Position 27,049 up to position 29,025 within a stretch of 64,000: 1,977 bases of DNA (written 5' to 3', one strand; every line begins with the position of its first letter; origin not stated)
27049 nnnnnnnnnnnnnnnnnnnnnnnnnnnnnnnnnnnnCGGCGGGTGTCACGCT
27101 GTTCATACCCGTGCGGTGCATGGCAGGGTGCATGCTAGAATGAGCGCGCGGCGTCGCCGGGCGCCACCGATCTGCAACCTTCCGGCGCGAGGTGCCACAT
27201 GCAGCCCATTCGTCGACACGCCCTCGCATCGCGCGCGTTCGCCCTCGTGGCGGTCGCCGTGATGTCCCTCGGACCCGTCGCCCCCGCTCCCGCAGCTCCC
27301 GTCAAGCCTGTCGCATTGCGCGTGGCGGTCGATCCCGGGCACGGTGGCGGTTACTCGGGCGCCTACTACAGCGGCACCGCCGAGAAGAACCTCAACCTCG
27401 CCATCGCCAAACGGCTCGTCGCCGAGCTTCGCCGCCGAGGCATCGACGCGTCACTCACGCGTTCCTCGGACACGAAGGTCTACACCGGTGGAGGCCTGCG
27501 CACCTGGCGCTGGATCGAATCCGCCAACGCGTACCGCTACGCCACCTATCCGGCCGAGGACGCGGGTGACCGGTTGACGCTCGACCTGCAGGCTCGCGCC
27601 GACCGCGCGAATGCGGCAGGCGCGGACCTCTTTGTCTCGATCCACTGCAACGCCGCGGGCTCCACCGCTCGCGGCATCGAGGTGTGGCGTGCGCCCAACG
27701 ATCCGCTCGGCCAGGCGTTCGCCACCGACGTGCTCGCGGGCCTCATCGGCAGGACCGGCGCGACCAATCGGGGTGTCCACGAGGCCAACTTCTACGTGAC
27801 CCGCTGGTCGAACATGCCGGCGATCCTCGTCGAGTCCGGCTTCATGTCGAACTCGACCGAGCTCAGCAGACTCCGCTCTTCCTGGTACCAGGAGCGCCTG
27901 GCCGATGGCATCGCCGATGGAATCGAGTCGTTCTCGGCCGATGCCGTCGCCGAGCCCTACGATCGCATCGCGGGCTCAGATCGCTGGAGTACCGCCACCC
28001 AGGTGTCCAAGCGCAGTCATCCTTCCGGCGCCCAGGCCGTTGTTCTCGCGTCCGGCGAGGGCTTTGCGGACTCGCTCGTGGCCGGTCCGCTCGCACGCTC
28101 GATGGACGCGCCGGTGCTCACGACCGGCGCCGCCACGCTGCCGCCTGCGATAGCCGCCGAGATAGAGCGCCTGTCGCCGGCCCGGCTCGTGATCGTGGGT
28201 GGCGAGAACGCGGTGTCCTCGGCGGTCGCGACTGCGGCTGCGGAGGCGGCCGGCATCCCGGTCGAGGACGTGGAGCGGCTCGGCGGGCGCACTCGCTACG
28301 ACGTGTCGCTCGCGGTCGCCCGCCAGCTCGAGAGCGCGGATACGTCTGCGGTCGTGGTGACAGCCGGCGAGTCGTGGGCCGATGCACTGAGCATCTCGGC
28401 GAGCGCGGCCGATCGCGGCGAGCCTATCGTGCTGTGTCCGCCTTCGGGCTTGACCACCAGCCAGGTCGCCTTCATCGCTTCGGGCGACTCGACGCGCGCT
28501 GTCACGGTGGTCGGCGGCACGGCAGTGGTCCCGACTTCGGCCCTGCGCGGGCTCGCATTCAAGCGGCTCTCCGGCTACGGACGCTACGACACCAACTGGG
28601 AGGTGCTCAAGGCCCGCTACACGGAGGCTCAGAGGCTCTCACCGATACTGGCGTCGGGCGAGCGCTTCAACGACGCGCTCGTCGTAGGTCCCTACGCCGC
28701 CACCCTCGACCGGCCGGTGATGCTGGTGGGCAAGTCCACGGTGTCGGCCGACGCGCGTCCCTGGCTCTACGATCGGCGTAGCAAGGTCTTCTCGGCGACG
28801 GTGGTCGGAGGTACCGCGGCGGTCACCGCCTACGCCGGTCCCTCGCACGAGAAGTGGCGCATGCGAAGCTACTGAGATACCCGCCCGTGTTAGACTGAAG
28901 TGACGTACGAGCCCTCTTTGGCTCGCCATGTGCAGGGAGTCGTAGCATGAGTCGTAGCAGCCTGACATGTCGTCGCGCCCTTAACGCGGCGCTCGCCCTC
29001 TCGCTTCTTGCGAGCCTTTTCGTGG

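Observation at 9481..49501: Candidate anchor-polymer / ligase / cargo supercluster: anionic wall-polymer synthesis genes interleaved with 21 CWB2 modules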

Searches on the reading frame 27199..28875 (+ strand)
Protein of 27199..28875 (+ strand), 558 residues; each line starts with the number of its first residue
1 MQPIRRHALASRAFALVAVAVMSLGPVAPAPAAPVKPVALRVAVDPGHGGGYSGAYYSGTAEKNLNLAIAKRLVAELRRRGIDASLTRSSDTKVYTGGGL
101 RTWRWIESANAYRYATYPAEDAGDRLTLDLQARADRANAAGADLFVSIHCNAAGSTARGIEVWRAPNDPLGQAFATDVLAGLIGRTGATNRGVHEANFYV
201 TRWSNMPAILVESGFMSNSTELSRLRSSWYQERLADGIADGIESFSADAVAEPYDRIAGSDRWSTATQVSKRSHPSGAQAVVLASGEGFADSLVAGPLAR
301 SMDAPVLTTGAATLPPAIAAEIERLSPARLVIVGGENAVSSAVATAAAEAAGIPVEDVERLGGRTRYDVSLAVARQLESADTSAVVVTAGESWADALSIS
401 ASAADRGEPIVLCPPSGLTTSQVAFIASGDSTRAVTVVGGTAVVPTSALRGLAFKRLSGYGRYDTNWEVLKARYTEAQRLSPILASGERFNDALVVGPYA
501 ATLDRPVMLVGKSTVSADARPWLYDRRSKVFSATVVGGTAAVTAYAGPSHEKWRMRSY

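Call 5: search_protein_families(library=pfam, proteins=[window:27199-28875:+], max_evalue=0.001)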
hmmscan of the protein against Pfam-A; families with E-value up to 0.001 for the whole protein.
window:27199-28875:+ (558 aa): 2 families
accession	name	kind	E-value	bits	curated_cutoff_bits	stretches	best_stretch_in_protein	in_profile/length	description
PF01520.23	Amidase_3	-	7.1e-47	160.1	27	1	42-243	1-173/174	N-acetylmuramoyl-L-alanine amidase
PF04122.17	CW_binding_2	-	4e-45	152.7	24.9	3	256-343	1-72/73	Cell wall binding domain 2 (CWB2)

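Call 10: find_homologous_proteins(query=window:27199-28875:+, max_evalue=1e-10)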
Query window:27199-28875:+ (558 aa): 658 proteins with E <= 1e-10 among 8000 candidates; the best 120 are listed.
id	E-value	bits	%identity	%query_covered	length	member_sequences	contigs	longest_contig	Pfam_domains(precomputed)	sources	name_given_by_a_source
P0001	0.0e+0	1199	100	100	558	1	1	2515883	PF04122.18,PF01520.24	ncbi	-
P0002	2.7e-221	754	62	100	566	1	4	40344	PF04122.18,PF01520.24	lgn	-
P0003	1.5e-203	696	60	100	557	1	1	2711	PF04122.18,PF01520.24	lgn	-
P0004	3.6e-201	688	59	100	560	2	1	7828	PF04122.18,PF01520.24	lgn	-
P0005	4.6e-200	684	59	100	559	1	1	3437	PF04122.18,PF01520.24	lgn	-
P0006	1.1e-196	673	59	96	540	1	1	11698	PF04122.18,PF01520.24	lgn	-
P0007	1.3e-195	669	60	93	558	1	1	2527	PF04122.18,PF01520.24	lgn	-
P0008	1.1e-190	653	58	99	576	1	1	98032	PF04122.18,PF01520.24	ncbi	-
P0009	3.8e-189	648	58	100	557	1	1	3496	PF04122.18,PF01520.24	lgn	-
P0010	2.4e-188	645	58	100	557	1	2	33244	PF04122.18,PF01520.24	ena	-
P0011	2.7e-187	642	57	100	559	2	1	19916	PF04122.18,PF01520.24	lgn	-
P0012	5.7e-187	641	55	100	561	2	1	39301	PF04122.18,PF01520.24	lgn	-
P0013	7.0e-187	641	57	100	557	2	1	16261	PF04122.18,PF01520.24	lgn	-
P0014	1.9e-186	639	56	100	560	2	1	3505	PF04122.18,PF01520.24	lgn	-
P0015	2.6e-186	639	57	100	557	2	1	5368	PF04122.18,PF01520.24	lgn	-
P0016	3.2e-184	632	59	94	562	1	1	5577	PF04122.18,PF01520.24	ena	-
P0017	6.8e-184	631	56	100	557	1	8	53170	PF04122.18,PF01520.24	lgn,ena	-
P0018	2.7e-183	629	57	100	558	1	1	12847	PF04122.18,PF01520.24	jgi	-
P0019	1.0e-182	627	57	100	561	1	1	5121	PF04122.18,PF01520.24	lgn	-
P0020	2.7e-182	625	59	95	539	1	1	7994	PF04122.18,PF01520.24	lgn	-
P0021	7.8e-181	621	56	100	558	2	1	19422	PF04122.18,PF01520.24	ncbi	-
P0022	1.4e-180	620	56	100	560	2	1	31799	PF04122.18,PF01520.24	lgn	-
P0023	6.2e-178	611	56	100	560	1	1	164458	PF04122.18,PF01520.24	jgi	-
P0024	9.4e-178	610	55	100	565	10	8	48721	PF04122.18,PF01520.24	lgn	-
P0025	2.6e-177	609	56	98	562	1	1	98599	PF04122.18,PF01520.24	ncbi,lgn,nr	ncbi:MAG: cell wall-binding repeat-containing protein [Actinomycetota bacterium]|nr:cell wall-bindin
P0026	1.2e-175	604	54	100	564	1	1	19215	PF04122.18,PF01520.24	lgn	-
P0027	4.2e-175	602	55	97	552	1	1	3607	PF04122.18,PF01520.24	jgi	jgi:N-acetylmuramoyl-L-alanine amidase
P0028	1.1e-168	581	54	97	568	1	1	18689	PF04122.18,PF01520.24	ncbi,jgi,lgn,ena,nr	ncbi:MAG: cell wall-binding repeat-containing protein [Coriobacteriia bacterium]|nr:cell wall-bindin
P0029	1.2e-168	580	53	95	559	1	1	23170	PF04122.18,PF01520.24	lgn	-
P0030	3.3e-168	579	59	86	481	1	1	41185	PF04122.18,PF01520.24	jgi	-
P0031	5.4e-168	578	53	93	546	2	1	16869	PF04122.18,PF01520.24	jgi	-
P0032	3.3e-166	572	53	94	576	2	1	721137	PF04122.18,PF01520.24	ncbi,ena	-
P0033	5.0e-164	565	57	93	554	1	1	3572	PF04122.18,PF01520.24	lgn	-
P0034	3.4e-159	549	56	85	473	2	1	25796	PF04122.18,PF01520.24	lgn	-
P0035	2.2e-156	540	51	98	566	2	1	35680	PF04122.18,PF01520.24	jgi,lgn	-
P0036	2.5e-156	540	52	94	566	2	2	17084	PF04122.18,PF01520.24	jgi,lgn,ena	-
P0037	6.0e-154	532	50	98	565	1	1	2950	PF04122.18,PF01520.24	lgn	-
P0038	1.8e-145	504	49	94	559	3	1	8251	PF04122.18,PF01520.24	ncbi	-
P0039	3.5e-138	480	47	96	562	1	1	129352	PF04122.18,PF01520.24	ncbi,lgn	-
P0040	5.0e-109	384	45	91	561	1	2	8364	PF04122.18,PF01520.24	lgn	-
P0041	2.0e-98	349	43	92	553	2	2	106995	PF04122.18,PF01520.24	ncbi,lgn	-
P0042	8.7e-97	343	41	92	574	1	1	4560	PF04122.18,PF01520.24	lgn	-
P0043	2.4e-93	332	40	92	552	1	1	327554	PF04122.18,PF01520.24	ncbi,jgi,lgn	ncbi:MAG TPA: cell wall-binding repeat-containing protein [Coriobacteriia bacterium]|jgi:N-acetylmur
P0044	7.4e-93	330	42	89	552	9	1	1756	PF04122.18,PF01520.24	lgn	-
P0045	1.2e-91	326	42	90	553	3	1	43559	PF04122.18,PF01520.24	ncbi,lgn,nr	ncbi:MAG: N-acetylmuramoyl-L-alanine amidase [Clostridiales bacterium]|nr:N-acetylmuramoyl-L-alanine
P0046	2.6e-91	325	41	96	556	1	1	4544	PF04122.18,PF01520.24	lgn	-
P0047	4.4e-90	321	39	100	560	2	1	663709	PF04122.18,PF01520.24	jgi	-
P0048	5.7e-90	321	38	90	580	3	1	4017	PF04122.18,PF01520.24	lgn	-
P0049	1.8e-89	319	41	94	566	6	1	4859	PF04122.18,PF01520.24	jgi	-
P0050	2.7e-89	319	40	94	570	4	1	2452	PF04122.18,PF01520.24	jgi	jgi:N-acetylmuramoyl-L-alanine amidase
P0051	5.7e-89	318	38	92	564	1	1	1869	PF04122.18,PF01520.24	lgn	-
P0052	1.2e-87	313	39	92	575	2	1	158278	PF04122.18,PF01520.24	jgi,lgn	jgi:N-acetylmuramoyl-L-alanine amidase/putative cell wall-binding protein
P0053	1.8e-87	313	37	90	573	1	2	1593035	PF04122.18,PF01520.24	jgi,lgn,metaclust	metaclust:\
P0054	3.4e-87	312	38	92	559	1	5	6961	PF04122.18,PF01520.24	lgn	-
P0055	1.8e-86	309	39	93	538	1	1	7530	PF04122.18,PF01520.24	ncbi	-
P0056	5.7e-85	304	36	91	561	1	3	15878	PF04122.18,PF01520.24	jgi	-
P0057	6.2e-85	304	38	93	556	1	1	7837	PF04122.18,PF01520.24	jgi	jgi:N-acetylmuramoyl-L-alanine amidase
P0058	5.1e-84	301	36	99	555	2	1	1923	PF04122.18,PF01520.24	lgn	-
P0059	1.4e-83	300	39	90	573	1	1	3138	PF04122.18,PF01520.24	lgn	-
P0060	5.2e-80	288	36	91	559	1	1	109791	PF04122.18,PF01520.24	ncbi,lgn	-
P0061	8.7e-79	284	34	96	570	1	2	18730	PF04122.18,PF01520.24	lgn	-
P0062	2.7e-69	253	35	94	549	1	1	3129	PF04122.18,PF01520.24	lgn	-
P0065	1.4e-67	247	36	95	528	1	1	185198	PF04122.18,PF01520.24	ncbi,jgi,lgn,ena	ncbi:MAG: N-acetylmuramoyl-L-alanine amidase [Coriobacteriia bacterium]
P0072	4.0e-64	236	35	87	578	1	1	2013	PF04122.18,PF01520.24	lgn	-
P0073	1.9e-63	233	44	38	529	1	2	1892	PF04122.18,PF01520.24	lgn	-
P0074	1.7e-62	230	33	52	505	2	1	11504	PF04122.18,PF01520.24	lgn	-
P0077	1.6e-56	210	33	52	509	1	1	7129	PF04122.18,PF01520.24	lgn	-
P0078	1.9e-56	210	30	89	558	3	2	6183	PF04122.18,PF01520.24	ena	-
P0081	5.0e-54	202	30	52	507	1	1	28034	PF04122.18,PF01520.24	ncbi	-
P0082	6.9e-54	202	33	95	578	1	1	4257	PF04122.18,PF01520.24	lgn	-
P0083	1.4e-53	201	32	46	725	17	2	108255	PF04122.18,PF01520.24,PF02368.25,PF26918.1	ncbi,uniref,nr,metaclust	ncbi:cell wall-binding repeat-containing protein [Clostridium ihumii]|uniref:cell wall-binding repea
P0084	4.9e-53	199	36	48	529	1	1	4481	PF04122.18,PF01520.24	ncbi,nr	ncbi:MAG TPA: N-acetylmuramoyl-L-alanine amidase [Desulfitobacteriaceae bacterium]|nr:N-acetylmuramo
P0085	1.7e-52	197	38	37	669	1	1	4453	PF04122.18,PF01520.24,PF08239.18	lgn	-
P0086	6.7e-52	195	31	89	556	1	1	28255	PF04122.18,PF01520.24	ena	-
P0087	1.1e-49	188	38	37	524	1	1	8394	PF04122.18,PF01520.24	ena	-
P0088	6.7e-49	185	32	48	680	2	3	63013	PF04122.18,PF01520.24,PF08239.18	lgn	-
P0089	2.8e-48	183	34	44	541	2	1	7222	PF04122.18,PF01520.24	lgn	-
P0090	3.4e-48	183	32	48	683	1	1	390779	PF04122.18,PF01520.24,PF08239.18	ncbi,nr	ncbi:N-acetylmuramoyl-L-alanine amidase [Desulfosporosinus sp. Sb-LF]|nr:N-acetylmuramoyl-L-alanine 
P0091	3.5e-48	183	32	48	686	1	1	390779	PF04122.18,PF01520.24,PF08239.18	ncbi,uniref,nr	ncbi:N-acetylmuramoyl-L-alanine amidase [Desulfosporosinus sp. Sb-LF]|uniref:N-acetylmuramoyl-L-alan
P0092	3.5e-48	183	32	48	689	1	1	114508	PF04122.18,PF01520.24,PF08239.18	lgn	-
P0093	1.6e-47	181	35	43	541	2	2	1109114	PF04122.18,PF01520.24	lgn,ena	-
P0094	3.7e-46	176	34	44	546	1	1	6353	PF04122.18,PF01520.24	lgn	-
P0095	4.6e-46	176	31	52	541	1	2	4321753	PF04122.18,PF01520.24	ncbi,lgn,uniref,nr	ncbi:N-acetylmuramoyl-L-alanine amidase [Desulfitobacterium dehalogenans ATCC 51507]|uniref:N-acetyl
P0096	7.6e-46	175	33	44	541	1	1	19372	PF04122.18,PF01520.24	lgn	-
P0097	1.3e-45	175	31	52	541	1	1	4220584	PF04122.18,PF01520.24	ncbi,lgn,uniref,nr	ncbi:N-acetylmuramoyl-L-alanine amidase [Desulfitobacterium sp. PCE1]|uniref:N-acetylmuramoyl-L-alan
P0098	1.8e-45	174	31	52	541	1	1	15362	PF04122.18,PF01520.24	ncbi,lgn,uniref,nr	ncbi:MAG TPA: N-acetylmuramoyl-L-alanine amidase [Desulfitobacterium dehalogenans]|uniref:N-acetylmu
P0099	4.8e-44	169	32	52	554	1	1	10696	PF04122.18,PF01520.24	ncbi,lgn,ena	-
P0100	5.2e-43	166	34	46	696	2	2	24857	PF04122.18,PF01520.24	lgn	-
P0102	1.6e-38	151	30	51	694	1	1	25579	PF04122.18,PF01520.24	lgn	-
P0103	2.3e-37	147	37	54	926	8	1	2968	PF03382.21,PF13306.13,PF04122.18,PF12799.14,PF13855.13,PF23952.2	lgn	-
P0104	4.6e-35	140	37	54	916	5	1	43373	PF03382.21,PF13306.13,PF24758.2,PF04122.18,PF12799.14,PF13855.13,PF23952.2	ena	-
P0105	4.7e-35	140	37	45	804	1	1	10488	PF04122.18,PF00082.28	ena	-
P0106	1.7e-33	135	37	52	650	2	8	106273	PF04122.18,PF01841.26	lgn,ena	-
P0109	8.1e-33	132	37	52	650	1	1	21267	PF04122.18,PF01841.26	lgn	-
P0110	9.0e-33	132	37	52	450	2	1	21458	PF04122.18,PF01841.26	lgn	-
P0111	4.5e-32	130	37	52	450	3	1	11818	PF04122.18,PF01841.26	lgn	-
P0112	4.6e-32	130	34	52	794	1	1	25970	PF04122.18,PF00082.28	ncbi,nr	ncbi:MAG TPA: S8 family serine peptidase [Acidimicrobiales bacterium]|nr:S8 family serine peptidase 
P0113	7.6e-32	129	34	52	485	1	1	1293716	PF21461.4,PF04122.18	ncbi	ncbi:cell wall-binding repeat-containing protein [Guggenheimella bovis]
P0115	2.6e-30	124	32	54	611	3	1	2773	PF04122.18,PF00722.29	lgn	-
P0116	2.9e-30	124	34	51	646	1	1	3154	PF04122.18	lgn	-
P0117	3.7e-30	123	41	45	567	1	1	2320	PF01019.28,PF04122.18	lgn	-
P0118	4.5e-30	123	37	56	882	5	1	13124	PF03382.21,PF13306.13,PF04122.18,PF12799.14,PF13855.13,PF23952.2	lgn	-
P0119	7.4e-30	122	40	28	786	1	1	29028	PF13229.13,PF04122.18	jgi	jgi:putative cell wall-binding protein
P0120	1.1e-29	122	28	53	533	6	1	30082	PF01468.24,PF04122.18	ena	-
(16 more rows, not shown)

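Call 11: find_encoding_contigs(protein=P0001, flank=1000, max_places=2)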
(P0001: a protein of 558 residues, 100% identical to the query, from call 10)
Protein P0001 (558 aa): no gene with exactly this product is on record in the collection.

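Call 13: find_related_loci(query=A1, collection=genome_contigs, flank=10000)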
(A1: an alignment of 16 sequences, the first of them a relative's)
Query A1 (558 aa) in genome_contigs; peptide patterns used: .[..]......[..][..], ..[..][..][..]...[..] (x = any residue, [..] = any of these).
600 stretches matched a pattern (row limit reached: there are more); 566 encode a relative of the query (tblastn E <= 1e-3); the best 80 are kept; 80 distinct loci.
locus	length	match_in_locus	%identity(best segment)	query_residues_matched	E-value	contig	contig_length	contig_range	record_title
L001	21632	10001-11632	56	15-558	2e-176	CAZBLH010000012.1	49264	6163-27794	MAG TPA_asm: uncultured Eubacteriales bacterium isolate SRP268622_co1_142 genome assembly, contig: NODE_1277_length_4926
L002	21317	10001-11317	35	5-452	2e-61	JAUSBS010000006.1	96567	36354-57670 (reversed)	MAG: Coriobacteriia bacterium isolate E6_metabat.bin.92 E6_k141_428142, whole genome shotgun sequence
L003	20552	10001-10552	40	31-241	3e-35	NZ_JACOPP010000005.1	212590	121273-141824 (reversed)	Lawsonibacter hominis strain NSJ-51 H10_ctg005, whole genome shotgun sequence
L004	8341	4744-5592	32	256-542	5e-33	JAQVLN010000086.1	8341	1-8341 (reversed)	MAG: Desulfitobacteriaceae bacterium isolate STF1_110 NODE_29368_length_8341_cov_3.157536_Sandtown_F1, whole genome shot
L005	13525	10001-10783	35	2-253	2e-31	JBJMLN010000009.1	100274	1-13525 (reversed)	MAG: Actinomycetota bacterium isolate H1_18_all_fractions_maxb_99_69_12 k255_569704, whole genome shotgun sequence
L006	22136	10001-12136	31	42-515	1e-29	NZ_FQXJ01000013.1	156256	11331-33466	Desulfosporosinus lacus DSM 15449, whole genome shotgun sequence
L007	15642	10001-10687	32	34-247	1e-28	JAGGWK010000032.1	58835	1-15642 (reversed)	MAG: Candidatus Cloacimonadota bacterium isolate AUK124 PB_MBMC_078_c_000000000055, whole genome shotgun sequence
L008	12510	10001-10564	36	42-249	3e-28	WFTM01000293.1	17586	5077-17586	MAG: candidate division KSB1 bacterium isolate S139_20 k151_370, whole genome shotgun sequence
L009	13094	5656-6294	36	22-245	2e-28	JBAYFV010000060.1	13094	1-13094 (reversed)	MAG: Victivallales bacterium isolate SO_2016_GW1_11 scaffold08320_OW334_2016, whole genome shotgun sequence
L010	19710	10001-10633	35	42-246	3e-28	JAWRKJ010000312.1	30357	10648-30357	MAG: Desulfovibrionaceae bacterium isolate ADS11 c_000000222286, whole genome shotgun sequence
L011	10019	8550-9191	35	41-245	1e-27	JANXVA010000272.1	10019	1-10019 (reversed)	MAG: Myxococcales bacterium isolate 340R_metabat_70 340R_k141_1145351, whole genome shotgun sequence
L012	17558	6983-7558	34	23-245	9e-28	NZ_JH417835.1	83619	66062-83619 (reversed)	Flavonifractor plautii ATCC 29863 Scfld565, whole genome shotgun sequence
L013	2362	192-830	34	42-245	2e-27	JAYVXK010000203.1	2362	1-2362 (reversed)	MAG: Myxococcales bacterium isolate GL85_DN_concoct_3 GL85_DN_concoct_3_202, whole genome shotgun sequence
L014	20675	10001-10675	36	36-247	8e-27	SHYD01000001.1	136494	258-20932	MAG: Dehalococcoidia bacterium isolate Baikal-deep-G110 BACOMB-C247, whole genome shotgun sequence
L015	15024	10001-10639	35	42-245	1e-26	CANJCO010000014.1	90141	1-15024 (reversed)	MAG: Myxococcales bacterium isolate RH-23may17-1049 genome assembly, contig: RH-23may17-C1745, whole genome shotgun sequ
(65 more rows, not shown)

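Call 17: find_encoding_contigs(protein=P0032, flank=10000, max_places=1)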
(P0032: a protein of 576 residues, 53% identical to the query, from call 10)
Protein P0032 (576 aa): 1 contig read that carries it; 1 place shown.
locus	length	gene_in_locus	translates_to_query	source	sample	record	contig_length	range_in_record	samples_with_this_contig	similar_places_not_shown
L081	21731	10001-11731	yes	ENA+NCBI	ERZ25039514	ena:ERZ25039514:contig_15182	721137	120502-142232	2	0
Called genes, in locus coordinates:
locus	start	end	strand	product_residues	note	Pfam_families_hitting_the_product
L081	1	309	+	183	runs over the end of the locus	-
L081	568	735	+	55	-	-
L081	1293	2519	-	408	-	PF13439:Glyco_transf_4, PF13579:Glyco_trans_4_4, PF00534:Glycos_transf_1, PF13692:Glyco_trans_1_4, PF13524:Glyco_trans_1_2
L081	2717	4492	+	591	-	PF13620:CarboxypepD_reg (faint), PF17210:SdrD_B (faint), PF04122:CW_binding_2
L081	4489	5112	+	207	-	-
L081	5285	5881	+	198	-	-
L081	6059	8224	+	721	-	PF00082:Peptidase_S8, PF20773:InhA-like_MAM (faint), PF04122:CW_binding_2, PF00082:Peptidase_S8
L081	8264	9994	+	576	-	PF03734:YkuD (faint), PF04122:CW_binding_2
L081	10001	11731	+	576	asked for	PF01520:Amidase_3, PF04122:CW_binding_2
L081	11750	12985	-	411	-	PF13439:Glyco_transf_4, PF13579:Glyco_trans_4_4, PF20706:GT4-conflict (faint), PF00534:Glycos_transf_1, PF13692:Glyco_trans_1_4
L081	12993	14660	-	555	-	PF01943:Polysacc_synt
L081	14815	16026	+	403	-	PF13579:Glyco_trans_4_4, PF13439:Glyco_transf_4, PF00534:Glycos_transf_1, PF13692:Glyco_trans_1_4, PF13524:Glyco_trans_1_2 (faint)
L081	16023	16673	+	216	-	-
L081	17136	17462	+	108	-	-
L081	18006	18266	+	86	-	-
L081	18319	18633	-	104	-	PF00534:Glycos_transf_1, PF13692:Glyco_trans_1_4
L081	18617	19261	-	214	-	PF13439:Glyco_transf_4 (faint), PF13579:Glyco_trans_4_4 (faint), PF13692:Glyco_trans_1_4 (faint), PF00534:Glycos_transf_1 (weak)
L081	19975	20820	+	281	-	PF00534:Glycos_transf_1, PF13692:Glyco_trans_1_4, PF13524:Glyco_trans_1_2 (weak)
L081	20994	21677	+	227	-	PF15892:BNR_4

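Call 18: find_encoding_contigs(protein=P0043, flank=10000, max_places=1)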
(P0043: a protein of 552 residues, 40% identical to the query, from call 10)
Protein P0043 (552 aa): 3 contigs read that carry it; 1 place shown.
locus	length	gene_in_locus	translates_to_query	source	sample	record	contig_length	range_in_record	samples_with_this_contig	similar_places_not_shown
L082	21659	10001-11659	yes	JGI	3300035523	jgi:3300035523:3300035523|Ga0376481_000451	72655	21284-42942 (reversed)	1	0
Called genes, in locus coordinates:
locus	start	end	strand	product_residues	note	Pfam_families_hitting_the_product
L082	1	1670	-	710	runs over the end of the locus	PF03030:H_PPase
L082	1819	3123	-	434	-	PF01368:DHH, PF00571:CBS, PF02833:DHHA2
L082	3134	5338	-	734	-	PF00580:UvrD-helicase, PF01443:Viral_helicase1 (faint), PF13245:AAA_19, PF13604:AAA_30 (faint), PF13361:UvrD_C, PF13538:UvrD_C_2, PF21196:PcrA_UvrD_tudor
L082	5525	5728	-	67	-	-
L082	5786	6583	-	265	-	PF00793:DAHP_synth_1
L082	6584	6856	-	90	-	PF01817:CM_2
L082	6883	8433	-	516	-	PF00117:GATase, PF07722:Peptidase_C26, PF00733:Asn_synthase (weak), PF02540:NAD_synthase (faint), PF03054:tRNA_Me_trans (faint), PF00958:GMP_synt_C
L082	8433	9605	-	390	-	PF00478:IMPDH, PF01070:FMN_dh, PF01645:Glu_synthase (weak)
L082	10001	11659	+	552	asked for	PF01520:Amidase_3, PF04122:CW_binding_2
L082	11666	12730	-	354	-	PF01926:MMR_HSR1, PF02421:FeoB_N (weak), PF06071:YchF-GTPase_C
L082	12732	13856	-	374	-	PF13439:Glyco_transf_4, PF13579:Glyco_trans_4_4, PF00534:Glycos_transf_1, PF13692:Glyco_trans_1_4, PF13524:Glyco_trans_1_2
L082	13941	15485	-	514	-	PF04122:CW_binding_2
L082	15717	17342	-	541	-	PF00118:Cpn60_TCP1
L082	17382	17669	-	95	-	PF00166:Cpn10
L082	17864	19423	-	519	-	PF00583:Acetyltransf_1, PF13302:Acetyltransf_3 (weak), PF13673:Acetyltransf_10, PF13508:Acetyltransf_7, PF08445:FR47 (weak), PF00814:TsaD, PF22521:HypF_C_2 (weak)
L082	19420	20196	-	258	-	PF00814:TsaD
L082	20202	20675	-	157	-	PF02367:TsaE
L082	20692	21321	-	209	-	PF03167:UDG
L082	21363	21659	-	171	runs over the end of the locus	PF14512:TM1586_NiRdase (faint), PF00881:Nitroreductase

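Call 19: find_encoding_contigs(protein=P0053, flank=10000, max_places=1)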
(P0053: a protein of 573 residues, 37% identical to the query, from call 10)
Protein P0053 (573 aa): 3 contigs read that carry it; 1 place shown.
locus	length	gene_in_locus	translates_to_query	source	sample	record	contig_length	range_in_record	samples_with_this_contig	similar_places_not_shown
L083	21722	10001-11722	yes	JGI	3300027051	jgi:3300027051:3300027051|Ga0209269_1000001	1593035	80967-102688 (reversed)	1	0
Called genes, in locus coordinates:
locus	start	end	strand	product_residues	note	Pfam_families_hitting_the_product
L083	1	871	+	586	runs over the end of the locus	PF13581:HATPase_c_2 (faint), PF00512:HisKA, PF02518:HATPase_c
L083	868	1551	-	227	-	PF01569:PAP2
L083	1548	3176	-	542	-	PF01368:DHH, PF00571:CBS, PF07085:DRTGG, PF00571:CBS, PF02833:DHHA2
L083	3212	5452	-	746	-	PF00580:UvrD-helicase, PF01443:Viral_helicase1 (faint), PF13245:AAA_19, PF13604:AAA_30 (faint), PF13361:UvrD_C, PF13538:UvrD_C_2, PF21196:PcrA_UvrD_tudor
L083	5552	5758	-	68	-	-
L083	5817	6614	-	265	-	PF00793:DAHP_synth_1, PF03102:NeuB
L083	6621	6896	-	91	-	PF01817:CM_2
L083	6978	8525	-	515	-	PF00117:GATase, PF07722:Peptidase_C26 (weak), PF02540:NAD_synthase, PF03054:tRNA_Me_trans (faint), PF00958:GMP_synt_C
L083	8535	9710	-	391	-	PF00478:IMPDH, PF01070:FMN_dh, PF01645:Glu_synthase (weak)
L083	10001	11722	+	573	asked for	PF01520:Amidase_3, PF04122:CW_binding_2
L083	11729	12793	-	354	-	PF01926:MMR_HSR1, PF02421:FeoB_N, PF06071:YchF-GTPase_C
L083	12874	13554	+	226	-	PF01810:LysE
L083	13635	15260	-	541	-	PF00118:Cpn60_TCP1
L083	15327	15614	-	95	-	PF00166:Cpn10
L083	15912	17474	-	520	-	PF04122:CW_binding_2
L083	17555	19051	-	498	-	PF00583:Acetyltransf_1, PF13302:Acetyltransf_3, PF13480:Acetyltransf_6 (weak), PF13527:Acetyltransf_9 (faint), PF13673:Acetyltransf_10, PF13508:Acetyltransf_7, PF00814:TsaD, PF22521:HypF_C_2 (weak)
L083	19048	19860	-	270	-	PF00814:TsaD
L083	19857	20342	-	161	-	PF02367:TsaE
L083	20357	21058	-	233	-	PF03167:UDG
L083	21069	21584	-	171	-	PF14512:TM1586_NiRdase (faint), PF00881:Nitroreductase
